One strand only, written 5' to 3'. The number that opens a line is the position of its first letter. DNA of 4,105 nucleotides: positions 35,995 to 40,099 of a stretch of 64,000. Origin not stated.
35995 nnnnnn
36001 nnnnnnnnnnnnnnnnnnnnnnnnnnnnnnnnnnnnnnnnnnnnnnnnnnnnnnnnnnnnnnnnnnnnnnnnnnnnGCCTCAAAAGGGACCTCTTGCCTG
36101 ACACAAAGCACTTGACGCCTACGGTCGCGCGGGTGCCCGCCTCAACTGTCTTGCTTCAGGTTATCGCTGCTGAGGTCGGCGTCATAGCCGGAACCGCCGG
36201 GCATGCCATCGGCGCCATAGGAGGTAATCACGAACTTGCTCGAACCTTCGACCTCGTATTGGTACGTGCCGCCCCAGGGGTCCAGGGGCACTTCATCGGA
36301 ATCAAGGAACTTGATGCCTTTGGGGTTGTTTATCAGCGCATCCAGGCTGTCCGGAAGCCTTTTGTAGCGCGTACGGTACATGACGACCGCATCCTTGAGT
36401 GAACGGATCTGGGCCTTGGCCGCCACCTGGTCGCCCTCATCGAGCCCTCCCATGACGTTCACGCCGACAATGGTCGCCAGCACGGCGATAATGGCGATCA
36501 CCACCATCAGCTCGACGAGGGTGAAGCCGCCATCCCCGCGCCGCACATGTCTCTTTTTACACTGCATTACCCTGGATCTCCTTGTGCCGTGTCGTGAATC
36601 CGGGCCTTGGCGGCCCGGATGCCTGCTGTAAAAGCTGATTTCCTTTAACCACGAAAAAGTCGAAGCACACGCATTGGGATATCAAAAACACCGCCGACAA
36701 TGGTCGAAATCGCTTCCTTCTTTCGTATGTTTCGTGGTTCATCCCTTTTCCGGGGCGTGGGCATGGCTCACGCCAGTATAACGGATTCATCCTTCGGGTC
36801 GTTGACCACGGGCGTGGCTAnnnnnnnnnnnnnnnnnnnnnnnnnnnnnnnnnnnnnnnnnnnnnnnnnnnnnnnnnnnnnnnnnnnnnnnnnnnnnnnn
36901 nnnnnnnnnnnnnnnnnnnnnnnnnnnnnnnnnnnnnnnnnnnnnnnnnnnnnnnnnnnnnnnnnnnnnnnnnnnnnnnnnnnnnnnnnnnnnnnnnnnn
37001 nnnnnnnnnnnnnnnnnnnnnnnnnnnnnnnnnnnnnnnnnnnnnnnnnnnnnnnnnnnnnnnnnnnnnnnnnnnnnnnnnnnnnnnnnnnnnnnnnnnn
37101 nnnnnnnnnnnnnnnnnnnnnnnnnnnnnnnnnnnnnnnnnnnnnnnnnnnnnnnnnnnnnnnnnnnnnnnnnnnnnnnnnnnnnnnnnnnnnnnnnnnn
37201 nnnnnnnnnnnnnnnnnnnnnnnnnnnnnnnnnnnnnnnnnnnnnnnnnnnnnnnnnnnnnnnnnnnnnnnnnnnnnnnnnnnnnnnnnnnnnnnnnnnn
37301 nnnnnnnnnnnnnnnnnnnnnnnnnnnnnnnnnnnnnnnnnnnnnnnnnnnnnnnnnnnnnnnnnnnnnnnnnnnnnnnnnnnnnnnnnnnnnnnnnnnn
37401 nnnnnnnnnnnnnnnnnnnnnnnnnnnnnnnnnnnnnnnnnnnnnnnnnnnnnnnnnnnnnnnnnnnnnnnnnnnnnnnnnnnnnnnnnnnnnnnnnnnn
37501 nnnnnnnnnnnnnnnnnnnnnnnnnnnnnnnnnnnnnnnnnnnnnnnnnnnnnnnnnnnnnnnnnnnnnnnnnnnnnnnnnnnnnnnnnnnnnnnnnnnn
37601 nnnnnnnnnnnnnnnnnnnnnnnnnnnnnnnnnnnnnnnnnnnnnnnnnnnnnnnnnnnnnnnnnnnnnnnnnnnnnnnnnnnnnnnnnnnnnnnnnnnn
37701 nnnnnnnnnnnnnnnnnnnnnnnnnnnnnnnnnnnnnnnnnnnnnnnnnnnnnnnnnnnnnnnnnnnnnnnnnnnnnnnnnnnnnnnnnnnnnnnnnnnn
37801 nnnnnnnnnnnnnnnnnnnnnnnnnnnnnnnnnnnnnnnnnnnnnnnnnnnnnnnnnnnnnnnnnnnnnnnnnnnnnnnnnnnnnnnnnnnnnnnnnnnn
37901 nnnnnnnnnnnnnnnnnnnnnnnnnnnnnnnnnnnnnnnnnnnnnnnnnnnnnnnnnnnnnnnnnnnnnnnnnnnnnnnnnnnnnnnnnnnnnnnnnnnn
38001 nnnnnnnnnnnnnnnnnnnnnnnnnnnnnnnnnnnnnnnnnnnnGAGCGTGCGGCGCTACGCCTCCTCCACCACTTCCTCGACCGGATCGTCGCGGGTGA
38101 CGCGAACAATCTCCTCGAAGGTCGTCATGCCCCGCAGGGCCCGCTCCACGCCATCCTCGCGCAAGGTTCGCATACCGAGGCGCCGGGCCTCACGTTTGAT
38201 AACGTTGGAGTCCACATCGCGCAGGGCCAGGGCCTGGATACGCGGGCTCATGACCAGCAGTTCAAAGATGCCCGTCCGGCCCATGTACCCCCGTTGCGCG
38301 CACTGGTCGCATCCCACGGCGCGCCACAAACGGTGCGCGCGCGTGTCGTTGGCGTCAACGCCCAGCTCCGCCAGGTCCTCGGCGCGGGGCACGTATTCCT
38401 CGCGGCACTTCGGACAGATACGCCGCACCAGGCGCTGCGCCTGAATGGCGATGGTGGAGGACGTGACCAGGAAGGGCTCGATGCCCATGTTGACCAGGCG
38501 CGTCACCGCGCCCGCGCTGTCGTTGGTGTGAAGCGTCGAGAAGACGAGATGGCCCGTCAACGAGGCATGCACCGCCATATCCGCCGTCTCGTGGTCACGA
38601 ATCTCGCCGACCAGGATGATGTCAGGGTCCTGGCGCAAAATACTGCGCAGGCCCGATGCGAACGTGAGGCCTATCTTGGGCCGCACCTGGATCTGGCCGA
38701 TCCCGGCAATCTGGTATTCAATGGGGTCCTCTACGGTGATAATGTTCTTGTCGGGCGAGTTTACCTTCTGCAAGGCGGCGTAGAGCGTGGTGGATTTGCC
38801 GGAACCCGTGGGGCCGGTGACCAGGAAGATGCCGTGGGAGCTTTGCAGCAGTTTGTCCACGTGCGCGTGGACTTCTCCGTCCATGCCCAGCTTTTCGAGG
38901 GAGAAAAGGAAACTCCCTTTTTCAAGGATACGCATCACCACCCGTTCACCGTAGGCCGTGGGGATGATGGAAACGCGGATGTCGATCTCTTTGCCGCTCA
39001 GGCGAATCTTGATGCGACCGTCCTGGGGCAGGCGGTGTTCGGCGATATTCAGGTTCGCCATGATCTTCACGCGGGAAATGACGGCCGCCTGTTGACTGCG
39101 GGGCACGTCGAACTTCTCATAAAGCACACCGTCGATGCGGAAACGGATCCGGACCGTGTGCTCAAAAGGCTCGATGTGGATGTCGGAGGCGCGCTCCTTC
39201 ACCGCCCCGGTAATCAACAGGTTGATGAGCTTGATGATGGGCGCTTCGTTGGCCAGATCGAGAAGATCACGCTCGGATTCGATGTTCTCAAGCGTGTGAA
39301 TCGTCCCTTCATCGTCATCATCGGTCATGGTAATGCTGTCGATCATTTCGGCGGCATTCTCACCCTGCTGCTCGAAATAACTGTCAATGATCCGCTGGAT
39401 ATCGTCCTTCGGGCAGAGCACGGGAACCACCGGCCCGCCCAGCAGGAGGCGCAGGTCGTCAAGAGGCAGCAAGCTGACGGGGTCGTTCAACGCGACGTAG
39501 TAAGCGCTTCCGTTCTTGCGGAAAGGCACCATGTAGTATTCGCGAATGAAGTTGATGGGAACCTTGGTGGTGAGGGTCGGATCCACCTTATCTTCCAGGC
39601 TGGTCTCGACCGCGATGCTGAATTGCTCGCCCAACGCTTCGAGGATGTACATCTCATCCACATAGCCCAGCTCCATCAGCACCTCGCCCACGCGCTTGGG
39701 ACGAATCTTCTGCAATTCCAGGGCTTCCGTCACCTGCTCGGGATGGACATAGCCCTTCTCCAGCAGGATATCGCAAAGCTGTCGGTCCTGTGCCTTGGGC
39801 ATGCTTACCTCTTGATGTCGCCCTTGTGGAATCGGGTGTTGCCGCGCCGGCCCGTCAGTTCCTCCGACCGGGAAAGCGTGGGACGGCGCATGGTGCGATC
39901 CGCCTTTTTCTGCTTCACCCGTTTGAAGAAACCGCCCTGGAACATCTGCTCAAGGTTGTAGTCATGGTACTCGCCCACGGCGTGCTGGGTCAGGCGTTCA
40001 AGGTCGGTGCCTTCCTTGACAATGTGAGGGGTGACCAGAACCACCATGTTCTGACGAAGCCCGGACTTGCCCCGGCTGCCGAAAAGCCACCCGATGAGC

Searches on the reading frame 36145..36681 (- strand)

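Call 52: search_protein_families(library=pfam, proteins=[window:36145-36681:-], max_evalue=0.00001)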
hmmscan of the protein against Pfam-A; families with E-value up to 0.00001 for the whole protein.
window:36145-36681:- (179 aa): 2 families
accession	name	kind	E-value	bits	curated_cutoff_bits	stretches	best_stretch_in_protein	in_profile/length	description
PF08334.16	T2SSG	-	2.4e-20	73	21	1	75-172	1-107/108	Type II secretion system (T2SS), protein G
PF07963.17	N_methyl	-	7.1e-09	35.3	21.2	1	48-72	2-26/27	Prokaryotic N-terminal methylation motif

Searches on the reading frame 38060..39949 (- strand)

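Call 52: search_protein_families(library=pfam, proteins=[window:38060-39949:-], max_evalue=0.00001)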
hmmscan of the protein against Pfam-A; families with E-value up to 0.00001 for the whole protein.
window:38060-39949:- (630 aa): 2 families
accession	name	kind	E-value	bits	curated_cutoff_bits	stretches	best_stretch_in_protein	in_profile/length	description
PF00437.27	T2SSE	-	1.1e-141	472.3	24.9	1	233-616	3-370/370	Type II/IV secretion system protein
PF05157.20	MshEN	-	7.6e-16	58.3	23.1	1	119-197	10-89/90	MshEN domain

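Call 60: search_protein_families(library=ncbifam, proteins=[window:38060-39949:-], max_evalue=0.001)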
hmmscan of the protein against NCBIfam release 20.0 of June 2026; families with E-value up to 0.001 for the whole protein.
window:38060-39949:- (630 aa): 22 families
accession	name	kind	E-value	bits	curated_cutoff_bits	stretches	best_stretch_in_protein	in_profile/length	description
TIGR02533.1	type_II_gspE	equivalog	1.3e-204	680.4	630.25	1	128-618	2-486/486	type II secretion system ATPase GspE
TIGR02538.1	type_IV_pilB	equivalog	2e-179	597.9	675.65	1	58-619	2-563/564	type IV-A pilus assembly ATPase PilB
NF053534.1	T4PilAsmATPsTfpB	equivalog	4.4e-143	477.7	850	1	125-618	92-582/584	type IV pilus assembly ATPase TfpB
NF007755.0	PRK10436.1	equivalog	2.2e-136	455.2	617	1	221-618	68-459/465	type II secretion system protein GspE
NF041000.1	ATPase_ComGA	equivalog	3.5e-77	259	300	1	245-509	3-266/267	competence type IV pilus ATPase ComGA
TIGR01420.1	pilT_fam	subfamily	3.4e-53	181.1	319.1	1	243-488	3-242/343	PilT/PilU family type 4a pilus ATPase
TIGR02525.1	plasmid_TraJ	equivalog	2.1e-28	99.4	368.3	1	337-488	120-272/372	plasmid transfer ATPase TraJ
TIGR02524.1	dot_icm_DotB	equivalog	3.9e-22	79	463.3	1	369-487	131-258/358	Dot/Icm type IV secretion system ATPase DotB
TIGR02782.1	TrbB_P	equivalog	7.3e-17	61.6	304.55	1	363-490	128-257/303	P-type conjugative transfer ATPase TrbB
NF058587.1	archaellum_moto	equivalog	5.1e-16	58.5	550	1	355-490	259-398/527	archaellum flagellar ATPase motor FlaI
NF010469.0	PRK13894.1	subfamily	2.8e-15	56.5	508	1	370-486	147-265/320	conjugal transfer ATPase TrbB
TIGR03819.1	heli_sec_ATPase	hypoth_equivalog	3.2e-15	56.2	373.15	1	331-490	136-302/340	TadA family conjugal transfer-associated ATPase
NF053729.1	c-di-GMP_motif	domain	1.1e-13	50.8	38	1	58-109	2-53/53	cyclic di-GMP-binding domain-containing protein, MshE-related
NF008411.1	PRK11234.1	equivalog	2.7e-13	49.2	1170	1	51-203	476-629/723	cyclic di-3',5'-guanylate-activated glycosyltransferase NfrB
TIGR02788.1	VirB11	equivalog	6.1e-13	48.5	249.95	1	357-489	130-266/308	P-type DNA transfer ATPase VirB11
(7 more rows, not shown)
